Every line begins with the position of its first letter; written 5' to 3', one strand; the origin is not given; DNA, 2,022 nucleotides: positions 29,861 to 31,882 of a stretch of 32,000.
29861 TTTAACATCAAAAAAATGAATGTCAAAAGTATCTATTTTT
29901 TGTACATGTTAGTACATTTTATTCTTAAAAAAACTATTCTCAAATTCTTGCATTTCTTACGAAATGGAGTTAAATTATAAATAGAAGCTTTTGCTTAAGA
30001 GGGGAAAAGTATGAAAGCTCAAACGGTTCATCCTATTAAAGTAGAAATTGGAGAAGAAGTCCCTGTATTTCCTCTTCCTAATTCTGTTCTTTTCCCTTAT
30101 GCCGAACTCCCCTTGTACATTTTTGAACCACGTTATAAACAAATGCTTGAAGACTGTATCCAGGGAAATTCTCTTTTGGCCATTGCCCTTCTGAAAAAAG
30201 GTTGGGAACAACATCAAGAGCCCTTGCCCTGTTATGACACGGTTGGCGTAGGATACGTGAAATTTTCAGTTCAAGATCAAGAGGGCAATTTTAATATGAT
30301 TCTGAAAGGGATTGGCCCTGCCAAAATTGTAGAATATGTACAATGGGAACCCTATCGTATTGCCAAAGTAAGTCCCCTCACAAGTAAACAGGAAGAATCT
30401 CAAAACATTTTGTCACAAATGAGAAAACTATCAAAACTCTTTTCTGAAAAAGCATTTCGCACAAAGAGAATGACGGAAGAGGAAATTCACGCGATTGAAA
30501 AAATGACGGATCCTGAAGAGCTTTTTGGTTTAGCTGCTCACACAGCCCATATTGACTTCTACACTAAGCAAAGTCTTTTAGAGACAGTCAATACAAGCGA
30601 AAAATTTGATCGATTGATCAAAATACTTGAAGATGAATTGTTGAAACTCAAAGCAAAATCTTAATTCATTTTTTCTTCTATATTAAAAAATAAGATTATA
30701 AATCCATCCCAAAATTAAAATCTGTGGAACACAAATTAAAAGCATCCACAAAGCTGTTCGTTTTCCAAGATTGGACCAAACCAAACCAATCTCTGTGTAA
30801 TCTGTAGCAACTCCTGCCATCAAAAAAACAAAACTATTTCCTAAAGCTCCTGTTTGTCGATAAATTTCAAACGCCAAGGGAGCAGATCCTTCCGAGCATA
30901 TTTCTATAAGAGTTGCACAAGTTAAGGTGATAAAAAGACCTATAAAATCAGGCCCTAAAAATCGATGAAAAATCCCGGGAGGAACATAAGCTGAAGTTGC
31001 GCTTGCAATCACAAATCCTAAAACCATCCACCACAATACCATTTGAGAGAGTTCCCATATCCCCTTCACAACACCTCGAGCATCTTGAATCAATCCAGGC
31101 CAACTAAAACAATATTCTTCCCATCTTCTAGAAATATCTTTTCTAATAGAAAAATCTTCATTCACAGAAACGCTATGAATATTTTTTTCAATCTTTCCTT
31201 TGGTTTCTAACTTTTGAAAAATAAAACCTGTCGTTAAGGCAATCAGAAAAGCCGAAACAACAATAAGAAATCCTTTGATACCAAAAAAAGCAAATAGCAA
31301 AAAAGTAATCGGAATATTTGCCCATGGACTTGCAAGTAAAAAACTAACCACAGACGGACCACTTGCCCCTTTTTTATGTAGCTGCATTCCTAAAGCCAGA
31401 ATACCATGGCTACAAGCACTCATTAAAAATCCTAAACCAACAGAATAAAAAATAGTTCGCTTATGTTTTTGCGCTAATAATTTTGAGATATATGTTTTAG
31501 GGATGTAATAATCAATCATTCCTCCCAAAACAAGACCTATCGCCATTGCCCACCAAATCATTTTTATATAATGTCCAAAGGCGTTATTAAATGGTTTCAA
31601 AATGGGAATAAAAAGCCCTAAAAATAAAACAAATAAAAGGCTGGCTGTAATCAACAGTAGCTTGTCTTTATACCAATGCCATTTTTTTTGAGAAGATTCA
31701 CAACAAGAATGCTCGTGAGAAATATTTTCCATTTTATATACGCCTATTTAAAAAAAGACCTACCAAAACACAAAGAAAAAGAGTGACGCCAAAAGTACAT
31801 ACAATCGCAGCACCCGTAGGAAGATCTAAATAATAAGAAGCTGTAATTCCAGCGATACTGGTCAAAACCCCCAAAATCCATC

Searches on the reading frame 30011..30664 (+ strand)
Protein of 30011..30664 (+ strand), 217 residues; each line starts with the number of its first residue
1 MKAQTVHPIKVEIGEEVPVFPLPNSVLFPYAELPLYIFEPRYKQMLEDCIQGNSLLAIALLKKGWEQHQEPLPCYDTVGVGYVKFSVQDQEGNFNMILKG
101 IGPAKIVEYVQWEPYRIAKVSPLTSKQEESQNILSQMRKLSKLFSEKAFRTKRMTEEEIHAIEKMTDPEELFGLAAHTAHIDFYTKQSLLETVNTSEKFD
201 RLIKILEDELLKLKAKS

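Call 33: search_protein_families(library=pfam, proteins=[window:30011-30664:+], max_evalue=0.01)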
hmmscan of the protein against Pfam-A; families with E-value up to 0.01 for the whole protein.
window:30011-30664:+ (217 aa): 1 family
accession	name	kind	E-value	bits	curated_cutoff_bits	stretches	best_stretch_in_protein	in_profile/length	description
PF02190.22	LON_substr_bdg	-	9.9e-29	101.1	28.7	1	16-207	1-199/200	ATP-dependent protease La (LON) substrate-binding domain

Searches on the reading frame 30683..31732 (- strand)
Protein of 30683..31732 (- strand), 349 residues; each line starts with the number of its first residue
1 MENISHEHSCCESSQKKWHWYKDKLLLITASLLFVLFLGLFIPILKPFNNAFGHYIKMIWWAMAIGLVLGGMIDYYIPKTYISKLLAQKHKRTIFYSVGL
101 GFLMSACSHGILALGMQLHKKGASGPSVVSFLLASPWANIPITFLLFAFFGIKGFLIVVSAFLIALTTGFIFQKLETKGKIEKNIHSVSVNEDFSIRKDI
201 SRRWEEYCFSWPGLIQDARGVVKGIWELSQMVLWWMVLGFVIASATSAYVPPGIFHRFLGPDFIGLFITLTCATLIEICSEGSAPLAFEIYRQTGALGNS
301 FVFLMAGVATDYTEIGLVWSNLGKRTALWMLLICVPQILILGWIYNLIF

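Call 33: search_protein_families(library=pfam, proteins=[window:30683-31732:-], max_evalue=0.01)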
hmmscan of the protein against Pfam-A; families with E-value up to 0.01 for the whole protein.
window:30683-31732:- (349 aa): 1 family
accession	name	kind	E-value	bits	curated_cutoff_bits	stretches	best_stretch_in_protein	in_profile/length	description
PF03773.19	ArsP_1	-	5.2e-30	105.1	32.3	1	48-346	5-293/294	Predicted permease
